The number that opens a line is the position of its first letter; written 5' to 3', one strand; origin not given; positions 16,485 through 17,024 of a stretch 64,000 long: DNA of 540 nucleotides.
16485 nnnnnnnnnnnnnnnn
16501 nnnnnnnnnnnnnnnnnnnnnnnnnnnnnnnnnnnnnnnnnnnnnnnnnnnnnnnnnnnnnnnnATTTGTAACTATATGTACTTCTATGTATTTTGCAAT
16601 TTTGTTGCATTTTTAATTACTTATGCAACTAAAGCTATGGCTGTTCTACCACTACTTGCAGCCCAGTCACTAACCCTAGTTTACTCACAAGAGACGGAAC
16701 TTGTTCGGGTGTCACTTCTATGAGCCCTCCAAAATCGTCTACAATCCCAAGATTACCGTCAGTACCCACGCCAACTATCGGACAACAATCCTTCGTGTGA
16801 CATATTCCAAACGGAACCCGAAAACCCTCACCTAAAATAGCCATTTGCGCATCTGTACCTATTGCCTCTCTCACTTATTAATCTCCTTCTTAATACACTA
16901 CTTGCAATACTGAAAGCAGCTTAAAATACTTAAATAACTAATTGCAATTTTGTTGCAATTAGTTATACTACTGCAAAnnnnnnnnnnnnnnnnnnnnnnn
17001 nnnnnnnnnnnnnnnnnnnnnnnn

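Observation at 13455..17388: Fur-family regulator with a novel palindromic operator pair controlling three uncharacterised proteins and a two-component permease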

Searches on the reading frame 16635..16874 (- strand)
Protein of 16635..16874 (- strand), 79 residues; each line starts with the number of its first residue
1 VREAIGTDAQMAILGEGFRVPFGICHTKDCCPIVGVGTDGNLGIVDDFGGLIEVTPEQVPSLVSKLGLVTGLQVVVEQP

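Call 3: search_protein_families(library=pfam, proteins=[window:16635-16874:-], max_evalue=0.1)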
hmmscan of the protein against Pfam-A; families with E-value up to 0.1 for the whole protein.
window:16635-16874:- (79 aa): 0 families

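Call 4: search_protein_families(library=ncbifam, proteins=[window:16635-16874:-], max_evalue=0.1)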
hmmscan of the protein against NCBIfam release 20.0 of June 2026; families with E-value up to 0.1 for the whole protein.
window:16635-16874:- (79 aa): 0 families

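Call 26: find_homologous_proteins(query=window:16635-16874:-)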
Query window:16635-16874:- (79 aa): 1 proteins with E <= 0.001 among 1 candidates.
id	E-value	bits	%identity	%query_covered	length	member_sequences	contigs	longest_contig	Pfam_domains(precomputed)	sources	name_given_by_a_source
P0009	4.6e-45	169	100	100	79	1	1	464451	-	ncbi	-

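Call 74: search_protein_families(library=pfam, proteins=[window:16635-16874:-], max_evalue=10)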
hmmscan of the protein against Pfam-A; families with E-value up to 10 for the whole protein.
window:16635-16874:- (79 aa): 1 family
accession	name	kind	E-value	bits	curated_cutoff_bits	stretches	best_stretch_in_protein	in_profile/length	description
PF06340.16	TcpF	-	0.36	10.1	25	1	40-76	146-181/317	Vibrio cholerae toxin co-regulated pilus biosynthesis protein F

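Call 79: search_protein_families(library=padloc, proteins=[window:16635-16874:-], max_evalue=1)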
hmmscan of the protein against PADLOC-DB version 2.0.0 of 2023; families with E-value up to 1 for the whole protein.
window:16635-16874:- (79 aa): 0 families

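Call 80: search_protein_families(library=phrogs, proteins=[window:16635-16874:-], max_evalue=1)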
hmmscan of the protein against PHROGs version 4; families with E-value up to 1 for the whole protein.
window:16635-16874:- (79 aa): 0 families
